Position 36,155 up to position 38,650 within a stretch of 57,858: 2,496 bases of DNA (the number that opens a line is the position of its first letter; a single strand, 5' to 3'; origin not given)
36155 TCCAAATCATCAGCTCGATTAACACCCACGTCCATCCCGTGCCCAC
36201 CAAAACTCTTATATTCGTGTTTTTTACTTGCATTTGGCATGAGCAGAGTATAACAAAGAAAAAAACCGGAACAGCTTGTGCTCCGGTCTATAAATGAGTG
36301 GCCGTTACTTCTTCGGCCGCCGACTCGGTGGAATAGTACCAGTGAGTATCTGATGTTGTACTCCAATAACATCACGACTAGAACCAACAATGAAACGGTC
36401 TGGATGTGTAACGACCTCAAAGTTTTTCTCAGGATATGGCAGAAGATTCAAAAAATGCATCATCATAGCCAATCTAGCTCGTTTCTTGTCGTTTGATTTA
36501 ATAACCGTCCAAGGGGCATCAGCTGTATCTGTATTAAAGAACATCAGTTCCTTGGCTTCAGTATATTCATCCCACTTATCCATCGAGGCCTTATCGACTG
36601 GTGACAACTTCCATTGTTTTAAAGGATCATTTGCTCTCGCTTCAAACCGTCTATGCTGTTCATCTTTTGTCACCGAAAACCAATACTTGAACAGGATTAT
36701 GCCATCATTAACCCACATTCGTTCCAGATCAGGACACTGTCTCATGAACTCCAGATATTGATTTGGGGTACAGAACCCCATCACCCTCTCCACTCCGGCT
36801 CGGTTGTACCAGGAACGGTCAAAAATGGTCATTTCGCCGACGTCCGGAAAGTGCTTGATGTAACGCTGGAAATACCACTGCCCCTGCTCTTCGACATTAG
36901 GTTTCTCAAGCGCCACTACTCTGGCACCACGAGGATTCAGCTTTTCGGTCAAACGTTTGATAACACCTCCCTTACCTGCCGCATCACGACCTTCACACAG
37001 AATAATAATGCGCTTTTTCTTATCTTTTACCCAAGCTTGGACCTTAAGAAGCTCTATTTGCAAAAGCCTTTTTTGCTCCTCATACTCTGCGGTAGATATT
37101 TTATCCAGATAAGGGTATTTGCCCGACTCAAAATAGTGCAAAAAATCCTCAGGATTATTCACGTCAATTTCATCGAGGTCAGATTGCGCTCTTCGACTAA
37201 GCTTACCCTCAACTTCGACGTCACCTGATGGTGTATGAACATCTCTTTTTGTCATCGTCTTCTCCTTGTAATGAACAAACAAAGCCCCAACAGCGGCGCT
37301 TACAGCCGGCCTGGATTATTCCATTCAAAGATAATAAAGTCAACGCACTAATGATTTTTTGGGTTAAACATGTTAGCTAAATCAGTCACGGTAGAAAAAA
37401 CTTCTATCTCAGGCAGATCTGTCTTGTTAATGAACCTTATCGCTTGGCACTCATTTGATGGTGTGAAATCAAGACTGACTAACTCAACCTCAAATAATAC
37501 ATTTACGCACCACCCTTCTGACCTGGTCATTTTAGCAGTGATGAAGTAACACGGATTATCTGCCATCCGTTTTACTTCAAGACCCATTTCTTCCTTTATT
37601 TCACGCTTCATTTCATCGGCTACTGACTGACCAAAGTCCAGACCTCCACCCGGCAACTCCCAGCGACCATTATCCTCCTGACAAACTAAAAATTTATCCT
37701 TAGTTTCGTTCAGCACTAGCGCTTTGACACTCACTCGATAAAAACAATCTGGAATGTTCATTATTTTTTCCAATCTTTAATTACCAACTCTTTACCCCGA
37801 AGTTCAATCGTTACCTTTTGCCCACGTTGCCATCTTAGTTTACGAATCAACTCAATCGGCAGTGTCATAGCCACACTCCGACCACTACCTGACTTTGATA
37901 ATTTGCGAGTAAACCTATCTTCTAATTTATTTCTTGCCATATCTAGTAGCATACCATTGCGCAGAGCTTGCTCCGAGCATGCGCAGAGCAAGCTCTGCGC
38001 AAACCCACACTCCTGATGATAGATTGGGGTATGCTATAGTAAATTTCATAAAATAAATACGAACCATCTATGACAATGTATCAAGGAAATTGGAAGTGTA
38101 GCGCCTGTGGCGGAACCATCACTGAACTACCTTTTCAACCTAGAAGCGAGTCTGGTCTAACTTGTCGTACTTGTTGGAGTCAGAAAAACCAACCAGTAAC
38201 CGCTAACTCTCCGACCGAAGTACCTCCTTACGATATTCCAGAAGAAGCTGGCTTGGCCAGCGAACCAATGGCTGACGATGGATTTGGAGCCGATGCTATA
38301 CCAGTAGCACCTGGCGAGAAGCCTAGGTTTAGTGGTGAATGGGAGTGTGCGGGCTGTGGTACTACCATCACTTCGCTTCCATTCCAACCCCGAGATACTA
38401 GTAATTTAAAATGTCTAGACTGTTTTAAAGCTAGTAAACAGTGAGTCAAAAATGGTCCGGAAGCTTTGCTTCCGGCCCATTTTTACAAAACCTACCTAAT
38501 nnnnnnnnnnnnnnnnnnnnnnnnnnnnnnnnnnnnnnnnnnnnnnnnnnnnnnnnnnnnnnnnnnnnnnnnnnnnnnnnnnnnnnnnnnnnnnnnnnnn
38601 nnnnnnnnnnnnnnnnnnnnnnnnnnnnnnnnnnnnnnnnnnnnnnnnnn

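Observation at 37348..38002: AbrB/MazE-like small gene translationally coupled to a NUDIX hydrolase behind a perfect 16-bp palindrome: toxin-antitoxin-like architecture with an unusual partner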

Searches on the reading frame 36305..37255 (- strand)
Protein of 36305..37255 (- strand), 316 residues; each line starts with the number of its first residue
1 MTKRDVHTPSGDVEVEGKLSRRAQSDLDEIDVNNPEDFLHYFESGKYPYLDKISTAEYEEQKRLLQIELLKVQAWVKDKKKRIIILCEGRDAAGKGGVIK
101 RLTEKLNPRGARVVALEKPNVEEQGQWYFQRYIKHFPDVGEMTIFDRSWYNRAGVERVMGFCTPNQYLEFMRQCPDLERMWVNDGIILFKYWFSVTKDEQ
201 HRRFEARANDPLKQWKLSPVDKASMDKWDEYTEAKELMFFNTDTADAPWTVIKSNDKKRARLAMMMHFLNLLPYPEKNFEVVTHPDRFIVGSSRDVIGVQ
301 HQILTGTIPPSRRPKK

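Call 3: search_protein_families(library=pfam, proteins=[window:36305-37255:-], max_evalue=0.1)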
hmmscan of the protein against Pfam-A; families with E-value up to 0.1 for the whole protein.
window:36305-37255:- (316 aa): 1 family
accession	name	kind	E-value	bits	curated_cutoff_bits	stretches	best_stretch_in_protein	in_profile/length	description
PF03976.20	PPK2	-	1.8e-100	335.7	22.3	1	53-278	2-227/229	Polyphosphate kinase 2 (PPK2)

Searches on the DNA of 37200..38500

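Call 75: search_rna_families(source=window, start=37200, end=38500, threshold=evalue, max_evalue=1)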
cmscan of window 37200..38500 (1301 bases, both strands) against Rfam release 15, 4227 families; matches with E-value up to 1: 5.
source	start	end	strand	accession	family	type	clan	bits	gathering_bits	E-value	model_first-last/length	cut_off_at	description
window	37960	38135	+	RF03019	RT-16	Gene; sRNA;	-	24.1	50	0.52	1-158/158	no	RT-16 RNA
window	38448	38484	-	RF04255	MIR8001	Gene; miRNA;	-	22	90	0.27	15-51/67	no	MIR8001 microRNA precursor family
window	38448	38484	+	RF04255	MIR8001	Gene; miRNA;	-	21.4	90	0.38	15-51/67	no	MIR8001 microRNA precursor family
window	37417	37523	+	RF01210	snoU13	Gene; snRNA; snoRNA; CD-box;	CL00081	20.5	46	0.11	1-104/104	no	Small nucleolar RNA U13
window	37970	37998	-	RF03060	uup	Cis-reg;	-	19.1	36.8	0.91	1-48/48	no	uup RNA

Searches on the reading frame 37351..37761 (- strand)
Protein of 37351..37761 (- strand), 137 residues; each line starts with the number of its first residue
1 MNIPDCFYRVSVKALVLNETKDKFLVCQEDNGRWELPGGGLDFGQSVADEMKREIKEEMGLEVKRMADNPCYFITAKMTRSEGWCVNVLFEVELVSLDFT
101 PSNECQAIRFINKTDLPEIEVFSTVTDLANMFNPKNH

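Call 3: search_protein_families(library=pfam, proteins=[window:37351-37761:-], max_evalue=0.1)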
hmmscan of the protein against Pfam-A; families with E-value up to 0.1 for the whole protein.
seq(137 aa): 2 families
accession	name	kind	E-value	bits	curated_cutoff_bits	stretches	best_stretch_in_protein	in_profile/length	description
PF00293.34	NUDIX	-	7.1e-11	42.7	21.1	1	8-116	2-118/134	NUDIX domain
PF22327.2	Nudt16-like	-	0.0069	16.8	27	1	16-71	17-73/161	U8 snoRNA-decapping enzyme-like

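Call 9: search_protein_families(library=ncbifam, proteins=[window:37351-37761:-], max_evalue=0.1)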
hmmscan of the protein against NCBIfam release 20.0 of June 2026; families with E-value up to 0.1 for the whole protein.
seq(137 aa): 18 families
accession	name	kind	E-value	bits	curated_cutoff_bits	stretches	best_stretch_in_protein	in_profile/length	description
NF006530.0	PRK08999.1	equivalog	6.4e-09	35.3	245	1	9-66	5-67/315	Nudix family hydrolase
NF001937.0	PRK00714.1-4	equivalog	1.3e-06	28.1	139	1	8-65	7-64/161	RNA pyrophosphohydrolase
NF001936.0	PRK00714.1-3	equivalog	2.6e-06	27.4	118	1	8-70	6-74/155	RNA pyrophosphohydrolase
NF001935.0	PRK00714.1-2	equivalog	4.4e-06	26.3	259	1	8-64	7-63/183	RNA pyrophosphohydrolase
NF012016.0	PRK15472.1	equivalog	5.1e-06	26.3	95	1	23-73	16-72/141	nucleoside triphosphatase NudI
TIGR00586.1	mutt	equivalog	6.5e-06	26.2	97.9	1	28-65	28-65/129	8-oxo-dGTP diphosphatase MutT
NF001934.0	PRK00714.1-1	equivalog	1.3e-05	24.7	241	1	7-65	6-64/176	RNA pyrophosphohydrolase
TIGR02705.1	nudix_YtkD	equivalog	1.7e-05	24.4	154.4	1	14-75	27-88/156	RNA deprotection pyrophosphohydrolase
NF001938.0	PRK00714.1-5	equivalog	4.8e-05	22.8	116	1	8-68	12-82/172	RNA pyrophosphohydrolase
NF008044.0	PRK10776.1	equivalog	7.1e-05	22.7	148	1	18-67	13-66/130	8-oxo-dGTP diphosphatase MutT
NF007834.0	PRK10546.1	equivalog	0.00013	21.8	156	1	28-64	21-62/135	pyrimidine (deoxy)nucleoside triphosphate diphosphatase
NF041652.1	Nud_hyd_Dein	equivalog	0.00045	20.5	200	1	15-116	19-127/152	Nudix hydrolase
NF008736.0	PRK11762.1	equivalog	0.027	14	169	0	35-66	77-108/186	ADP compounds hydrolase NudE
NF006961.0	PRK09438.1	equivalog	0.036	13.5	103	1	24-65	22-65/151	dihydroneopterin triphosphate diphosphatase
NF003791.0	PRK05379.2-3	equivalog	0.036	13.3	409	1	29-64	224-259/340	bifunctional nicotinamide-nucleotide adenylyltransferase/Nudix hydroxylase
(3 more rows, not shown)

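Call 10: search_protein_families(library=padloc, proteins=[window:37351-37761:-], max_evalue=0.1)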
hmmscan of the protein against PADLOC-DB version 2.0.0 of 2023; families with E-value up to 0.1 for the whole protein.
seq(137 aa): 1 family
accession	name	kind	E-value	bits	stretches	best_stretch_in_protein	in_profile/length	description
PDLC04899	PDC-S07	-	4.3e-10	37.4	1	10-121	7-117/135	-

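Call 11: search_solved_structures(query=window:37351-37761:-, max_evalue=0.01, show_alignments=3)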
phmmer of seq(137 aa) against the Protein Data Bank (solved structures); distinct sequences matched with E-value up to 0.01: 35.
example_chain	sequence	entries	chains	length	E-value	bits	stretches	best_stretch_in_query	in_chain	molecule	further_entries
3o8s_A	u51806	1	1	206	1.2e-11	48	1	16-121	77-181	ADP-ribose pyrophosphatase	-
3q1p_A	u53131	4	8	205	1.3e-06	31.8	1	9-127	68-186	Phosphohydrolase (MutT/nudix family protein)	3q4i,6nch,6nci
3id9_A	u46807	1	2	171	3.2e-06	30.5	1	10-105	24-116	MutT/NUDIX family protein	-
5zrc_A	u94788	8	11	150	5.8e-05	26.4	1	30-63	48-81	Putative mutator protein MutT2/NUDIX hydrolase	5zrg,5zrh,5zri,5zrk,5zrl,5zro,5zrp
3gg6_A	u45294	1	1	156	0.00017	24.9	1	13-63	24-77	Nucleoside diphosphate-linked moiety X motif 18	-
6fl4_A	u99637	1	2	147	0.00026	24.3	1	29-68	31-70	Nudix hydrolase 1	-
5gp0_E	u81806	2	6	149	0.00027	24.2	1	29-68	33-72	Nudix hydrolase 1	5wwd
6dby_A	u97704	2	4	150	0.00027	24.2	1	29-68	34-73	Nudix hydrolase 1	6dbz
3grn_A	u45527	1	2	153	0.00037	23.8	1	8-63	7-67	MutT related protein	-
3fk9_A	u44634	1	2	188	0.00053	23.3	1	22-65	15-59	Mutator MutT protein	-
3f13_A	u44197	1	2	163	0.00054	23.3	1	13-66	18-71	putative nudix hydrolase family member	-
6dt3_A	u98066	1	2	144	0.00055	23.2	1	31-64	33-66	Nucleoside triphosphatase NudI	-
3n77_A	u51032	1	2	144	0.00065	23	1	32-64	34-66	Nucleoside triphosphatase nudI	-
3oga_A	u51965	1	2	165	0.00067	22.9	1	32-65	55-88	Nucleoside triphosphatase nudI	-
3cng_A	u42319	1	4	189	0.00081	22.7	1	18-124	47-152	NUDIX hydrolase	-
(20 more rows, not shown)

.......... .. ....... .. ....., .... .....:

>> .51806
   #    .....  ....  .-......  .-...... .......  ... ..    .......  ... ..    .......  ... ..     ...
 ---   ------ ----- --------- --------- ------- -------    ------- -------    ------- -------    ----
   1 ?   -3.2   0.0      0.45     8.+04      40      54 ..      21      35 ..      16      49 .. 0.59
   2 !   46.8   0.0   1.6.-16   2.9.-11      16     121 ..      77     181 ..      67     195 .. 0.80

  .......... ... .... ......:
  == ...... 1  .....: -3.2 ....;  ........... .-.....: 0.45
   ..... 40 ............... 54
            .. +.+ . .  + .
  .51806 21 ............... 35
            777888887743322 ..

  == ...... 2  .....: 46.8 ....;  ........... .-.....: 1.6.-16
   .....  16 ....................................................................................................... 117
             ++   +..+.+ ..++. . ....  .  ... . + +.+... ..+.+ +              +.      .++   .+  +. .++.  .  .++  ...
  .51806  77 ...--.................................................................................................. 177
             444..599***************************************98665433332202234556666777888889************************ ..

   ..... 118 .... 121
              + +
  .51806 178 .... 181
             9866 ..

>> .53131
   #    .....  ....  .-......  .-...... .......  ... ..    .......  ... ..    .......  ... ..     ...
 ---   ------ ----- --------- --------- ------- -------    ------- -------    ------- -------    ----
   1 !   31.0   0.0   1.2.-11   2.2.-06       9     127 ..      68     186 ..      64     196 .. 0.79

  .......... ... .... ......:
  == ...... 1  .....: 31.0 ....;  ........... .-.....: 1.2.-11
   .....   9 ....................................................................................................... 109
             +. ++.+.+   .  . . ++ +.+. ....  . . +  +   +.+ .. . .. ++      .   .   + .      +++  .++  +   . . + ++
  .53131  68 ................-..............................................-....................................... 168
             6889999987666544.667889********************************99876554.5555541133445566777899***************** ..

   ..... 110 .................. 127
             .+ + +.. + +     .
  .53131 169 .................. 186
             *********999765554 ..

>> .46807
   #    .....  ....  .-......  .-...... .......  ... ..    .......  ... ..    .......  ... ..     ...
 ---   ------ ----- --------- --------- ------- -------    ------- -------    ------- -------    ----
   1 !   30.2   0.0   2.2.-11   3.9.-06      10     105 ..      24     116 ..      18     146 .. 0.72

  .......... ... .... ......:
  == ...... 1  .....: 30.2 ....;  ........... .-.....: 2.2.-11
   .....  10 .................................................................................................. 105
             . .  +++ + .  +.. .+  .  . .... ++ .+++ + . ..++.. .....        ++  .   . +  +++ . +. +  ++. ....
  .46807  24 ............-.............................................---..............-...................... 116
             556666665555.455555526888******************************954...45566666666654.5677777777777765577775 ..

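Call 12: find_homologous_proteins(query=window:37351-37761:-, max_evalue=0.00001)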
Query seq(137 aa) (137 aa): 589 proteins with E <= 0.00001 among 593 candidates; the best 120 are listed.
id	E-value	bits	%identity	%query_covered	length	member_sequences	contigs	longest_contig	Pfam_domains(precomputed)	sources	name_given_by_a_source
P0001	2.2e-88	311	100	100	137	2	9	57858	PF00293.35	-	-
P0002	1.3e-52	195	61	99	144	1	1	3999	PF00293.35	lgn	-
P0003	2.1e-52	195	60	99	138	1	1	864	PF00293.35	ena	-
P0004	2.9e-52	194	60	99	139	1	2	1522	PF00293.35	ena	-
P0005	7.7e-52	193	61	99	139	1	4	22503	PF00293.35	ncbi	-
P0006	9.7e-52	193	61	99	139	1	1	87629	PF00293.35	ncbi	ncbi:MAG: NUDIX hydrolase [Candidatus Paceibacterota bacterium]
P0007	1.0e-51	192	64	99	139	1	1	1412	PF00293.35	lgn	-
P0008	2.5e-51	191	58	99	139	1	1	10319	PF00293.35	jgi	-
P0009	3.7e-51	191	60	99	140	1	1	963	PF00293.35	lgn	-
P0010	6.5e-51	190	61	99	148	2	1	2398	PF00293.35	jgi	-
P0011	7.5e-51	190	59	100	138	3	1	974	PF00293.35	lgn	-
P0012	1.0e-50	189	59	100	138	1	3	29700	PF00293.35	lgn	-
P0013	1.2e-50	189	60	99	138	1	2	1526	PF00293.35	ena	-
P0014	1.7e-50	188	60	99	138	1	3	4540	PF00293.35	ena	-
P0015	2.1e-50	188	61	99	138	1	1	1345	PF00293.35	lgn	-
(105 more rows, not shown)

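Call 19: find_related_loci(query=A1, collection=genome_contigs, flank=4000)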
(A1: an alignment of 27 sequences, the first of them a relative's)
Query A1 (137 aa) in genome_contigs; peptide patterns used: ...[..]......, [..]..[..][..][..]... (x = any residue, [..] = any of these).
352 stretches matched a pattern; 286 encode a relative of the query (tblastn E <= 1e-3); the best 80 are kept; 80 distinct loci.
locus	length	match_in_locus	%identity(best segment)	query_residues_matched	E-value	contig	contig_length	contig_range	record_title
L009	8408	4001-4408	61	2-137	3e-57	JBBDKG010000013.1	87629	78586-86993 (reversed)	MAG: Candidatus Paceibacterota bacterium isolate LejiaA_53_16 Lejia_A_477_length_87629_cov_10, whole genome shotgun sequ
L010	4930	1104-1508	61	3-137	1e-55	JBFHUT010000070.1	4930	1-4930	MAG: Candidatus Paceibacteria bacterium isolate Mix_sand09.2021.07.G.23 k141_1559791_length_4930_cov_8.0000, whole genom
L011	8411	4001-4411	58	1-137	3e-55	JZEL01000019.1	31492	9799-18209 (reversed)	MAG: Parcubacteria bacterium OLB19 UZ19_OD100CONTIG000019, whole genome shotgun sequence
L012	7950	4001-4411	59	1-137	8e-55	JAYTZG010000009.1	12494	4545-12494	MAG: Candidatus Paceibacterota bacterium isolate GFS_6291 GFS_6291_8, whole genome shotgun sequence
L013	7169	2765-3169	61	3-137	7e-55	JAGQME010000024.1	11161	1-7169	MAG: Candidatus Kaiserbacteria bacterium isolate HKST-UBA34 NODE_25_length_11161_cov_4.707352, whole genome shotgun sequ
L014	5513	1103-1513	58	1-137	6e-54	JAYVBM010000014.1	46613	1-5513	MAG: Candidatus Paceibacterota bacterium isolate GL28_UP_metabat_94 GL28_UP_metabat_94_13, whole genome shotgun sequence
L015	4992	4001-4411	60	1-137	7e-54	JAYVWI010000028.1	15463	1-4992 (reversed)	MAG: Candidatus Paceibacterota bacterium isolate GL82_DN_metabat_113 GL82_DN_metabat_113_27, whole genome shotgun sequen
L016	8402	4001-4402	59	3-137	8e-54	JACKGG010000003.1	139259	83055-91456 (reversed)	MAG: Candidatus Nomurabacteria bacterium isolate HK-STAS-PATE-28 HK-STAS-PATE-28_3, whole genome shotgun sequence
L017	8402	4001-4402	59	3-137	2e-53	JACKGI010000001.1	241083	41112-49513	MAG: Candidatus Nomurabacteria bacterium isolate HK-STAS-PATE-30 HK-STAS-PATE-30_1, whole genome shotgun sequence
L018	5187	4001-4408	54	2-137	1e-52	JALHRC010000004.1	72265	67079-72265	MAG: Candidatus Paceibacterota bacterium isolate maxbin.077 c_000000002106, whole genome shotgun sequence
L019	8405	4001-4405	57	3-137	7e-52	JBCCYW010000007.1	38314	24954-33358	MAG: Patescibacteria group bacterium isolate P01_F01_bin.20 k141_2529538_length_38314_cov_13.1736, whole genome shotgun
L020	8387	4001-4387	62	3-132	6e-52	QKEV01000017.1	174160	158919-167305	MAG: bacterium isolate SZUA-485 scaffold_332, whole genome shotgun sequence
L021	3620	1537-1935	58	5-137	4e-52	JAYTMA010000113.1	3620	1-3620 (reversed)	MAG: bacterium isolate GFS_3428 GFS_3428_112, whole genome shotgun sequence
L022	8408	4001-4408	57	3-137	6e-52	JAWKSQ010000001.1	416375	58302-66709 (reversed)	MAG: Candidatus Paceibacterota bacterium isolate AC1.72 AC1.72.fa-1, whole genome shotgun sequence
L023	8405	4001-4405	58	3-137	2e-51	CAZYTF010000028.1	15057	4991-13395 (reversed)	MAG TPA_asm: uncultured Candidatus Saccharibacteria bacterium isolate binchicken_co47_12 genome assembly, contig: NODE_2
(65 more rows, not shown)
